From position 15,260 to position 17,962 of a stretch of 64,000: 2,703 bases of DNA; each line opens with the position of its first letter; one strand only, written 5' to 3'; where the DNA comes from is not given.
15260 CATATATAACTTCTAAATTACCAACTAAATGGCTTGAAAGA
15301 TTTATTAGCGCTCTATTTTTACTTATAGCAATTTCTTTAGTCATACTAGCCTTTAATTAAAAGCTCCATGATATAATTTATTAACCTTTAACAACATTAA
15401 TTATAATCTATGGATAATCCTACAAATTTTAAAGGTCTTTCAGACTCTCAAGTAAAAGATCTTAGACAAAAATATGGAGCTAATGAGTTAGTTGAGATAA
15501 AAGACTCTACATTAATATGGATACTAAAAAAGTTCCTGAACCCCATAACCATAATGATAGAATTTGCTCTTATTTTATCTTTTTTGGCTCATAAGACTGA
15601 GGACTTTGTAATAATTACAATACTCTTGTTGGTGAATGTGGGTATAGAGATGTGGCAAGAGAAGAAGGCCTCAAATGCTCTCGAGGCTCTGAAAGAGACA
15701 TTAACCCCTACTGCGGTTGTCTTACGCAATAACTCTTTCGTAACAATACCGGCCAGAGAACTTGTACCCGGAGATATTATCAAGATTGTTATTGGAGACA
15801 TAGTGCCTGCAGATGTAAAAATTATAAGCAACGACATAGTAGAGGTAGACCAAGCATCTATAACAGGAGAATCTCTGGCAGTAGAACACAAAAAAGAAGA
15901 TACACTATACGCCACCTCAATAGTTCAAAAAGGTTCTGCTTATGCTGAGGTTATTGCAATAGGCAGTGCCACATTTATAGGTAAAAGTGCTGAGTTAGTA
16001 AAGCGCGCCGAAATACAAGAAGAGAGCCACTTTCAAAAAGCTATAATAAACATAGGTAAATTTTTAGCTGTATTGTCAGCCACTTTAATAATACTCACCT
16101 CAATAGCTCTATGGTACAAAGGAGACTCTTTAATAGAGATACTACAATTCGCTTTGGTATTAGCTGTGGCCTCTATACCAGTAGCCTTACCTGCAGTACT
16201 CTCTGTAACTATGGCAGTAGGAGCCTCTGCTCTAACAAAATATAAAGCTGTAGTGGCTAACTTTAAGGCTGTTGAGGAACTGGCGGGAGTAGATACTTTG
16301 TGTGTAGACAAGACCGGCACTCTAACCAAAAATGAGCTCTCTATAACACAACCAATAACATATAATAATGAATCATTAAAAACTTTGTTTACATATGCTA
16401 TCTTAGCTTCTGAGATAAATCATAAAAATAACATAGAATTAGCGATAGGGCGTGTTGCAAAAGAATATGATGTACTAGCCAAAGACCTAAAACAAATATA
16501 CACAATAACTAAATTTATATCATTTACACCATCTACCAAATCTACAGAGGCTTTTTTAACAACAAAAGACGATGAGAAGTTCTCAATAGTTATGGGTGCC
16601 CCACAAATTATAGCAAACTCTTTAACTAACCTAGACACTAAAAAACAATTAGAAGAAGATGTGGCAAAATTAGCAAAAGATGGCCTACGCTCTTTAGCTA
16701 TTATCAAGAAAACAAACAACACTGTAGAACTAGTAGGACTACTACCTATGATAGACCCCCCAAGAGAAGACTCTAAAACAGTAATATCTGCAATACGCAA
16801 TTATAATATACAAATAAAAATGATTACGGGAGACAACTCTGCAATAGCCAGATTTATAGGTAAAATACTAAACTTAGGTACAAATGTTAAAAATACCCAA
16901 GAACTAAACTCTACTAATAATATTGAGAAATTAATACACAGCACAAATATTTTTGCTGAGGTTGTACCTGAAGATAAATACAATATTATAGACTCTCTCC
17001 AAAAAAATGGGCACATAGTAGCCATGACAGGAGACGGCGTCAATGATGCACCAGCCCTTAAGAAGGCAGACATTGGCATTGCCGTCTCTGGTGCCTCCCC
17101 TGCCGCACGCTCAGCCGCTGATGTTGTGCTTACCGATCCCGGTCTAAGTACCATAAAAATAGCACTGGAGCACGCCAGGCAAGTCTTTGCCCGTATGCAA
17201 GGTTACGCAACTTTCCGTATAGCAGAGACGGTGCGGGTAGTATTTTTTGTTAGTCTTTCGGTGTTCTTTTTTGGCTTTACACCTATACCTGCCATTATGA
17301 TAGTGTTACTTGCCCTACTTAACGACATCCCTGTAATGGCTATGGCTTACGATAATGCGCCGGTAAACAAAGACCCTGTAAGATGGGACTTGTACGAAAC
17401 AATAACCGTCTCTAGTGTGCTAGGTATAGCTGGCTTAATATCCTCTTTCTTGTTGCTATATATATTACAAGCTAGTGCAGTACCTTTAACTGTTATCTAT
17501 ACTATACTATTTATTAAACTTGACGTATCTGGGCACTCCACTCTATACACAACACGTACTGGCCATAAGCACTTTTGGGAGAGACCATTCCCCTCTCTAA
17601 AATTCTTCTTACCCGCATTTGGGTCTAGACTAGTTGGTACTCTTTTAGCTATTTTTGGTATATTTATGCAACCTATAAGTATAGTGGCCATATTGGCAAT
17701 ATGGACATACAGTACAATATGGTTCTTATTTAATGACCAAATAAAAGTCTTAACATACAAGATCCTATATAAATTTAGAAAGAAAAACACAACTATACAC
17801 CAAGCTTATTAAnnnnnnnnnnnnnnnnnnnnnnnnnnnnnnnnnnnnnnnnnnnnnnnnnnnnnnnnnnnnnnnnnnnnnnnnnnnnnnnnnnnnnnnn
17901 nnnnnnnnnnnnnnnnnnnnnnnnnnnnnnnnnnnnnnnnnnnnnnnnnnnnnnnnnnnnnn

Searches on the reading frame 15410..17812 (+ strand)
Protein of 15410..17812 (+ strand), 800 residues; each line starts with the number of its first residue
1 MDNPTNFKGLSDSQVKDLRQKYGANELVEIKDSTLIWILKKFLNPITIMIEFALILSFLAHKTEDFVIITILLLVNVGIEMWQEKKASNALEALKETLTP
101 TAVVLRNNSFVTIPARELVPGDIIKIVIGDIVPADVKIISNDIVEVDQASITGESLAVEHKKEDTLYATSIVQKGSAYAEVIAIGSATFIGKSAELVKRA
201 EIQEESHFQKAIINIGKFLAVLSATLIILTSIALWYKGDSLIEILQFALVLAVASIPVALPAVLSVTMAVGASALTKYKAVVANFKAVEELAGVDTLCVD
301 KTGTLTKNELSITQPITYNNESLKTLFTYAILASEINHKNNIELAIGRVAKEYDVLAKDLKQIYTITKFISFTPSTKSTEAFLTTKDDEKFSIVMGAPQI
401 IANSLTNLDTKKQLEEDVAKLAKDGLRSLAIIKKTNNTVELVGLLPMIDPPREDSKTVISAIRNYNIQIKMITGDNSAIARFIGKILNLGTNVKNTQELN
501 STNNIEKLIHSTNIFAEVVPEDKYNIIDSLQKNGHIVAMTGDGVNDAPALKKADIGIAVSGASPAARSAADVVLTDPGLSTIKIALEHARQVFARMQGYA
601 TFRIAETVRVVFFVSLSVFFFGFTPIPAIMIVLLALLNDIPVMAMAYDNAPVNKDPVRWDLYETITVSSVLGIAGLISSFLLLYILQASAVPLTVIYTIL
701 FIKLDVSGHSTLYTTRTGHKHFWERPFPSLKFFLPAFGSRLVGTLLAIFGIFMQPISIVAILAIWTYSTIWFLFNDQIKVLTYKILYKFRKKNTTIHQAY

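Call 9: search_protein_families(library=pfam, proteins=[window:15410-17812:+], max_evalue=0.001)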
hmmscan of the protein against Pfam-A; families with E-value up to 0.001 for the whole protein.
window:15410-17812:+ (800 aa): 4 families
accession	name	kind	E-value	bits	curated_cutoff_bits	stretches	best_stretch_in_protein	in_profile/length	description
PF00122.25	E1-E2_ATPase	-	5.4e-46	156.8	28.1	1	98-277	3-180/181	E1-E2 ATPase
PF00702.32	Hydrolase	-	5.3e-20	73.1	26.4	1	294-554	1-191/191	haloacid dehalogenase-like hydrolase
PF00690.31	Cation_ATPase_N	-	6.5e-09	35.8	20.4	1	7-57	18-69/69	Cation transporter/ATPase, N-terminus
PF08282.18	Hydrolase_3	-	0.00021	21.6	20.9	1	482-575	141-244/255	haloacid dehalogenase-like hydrolase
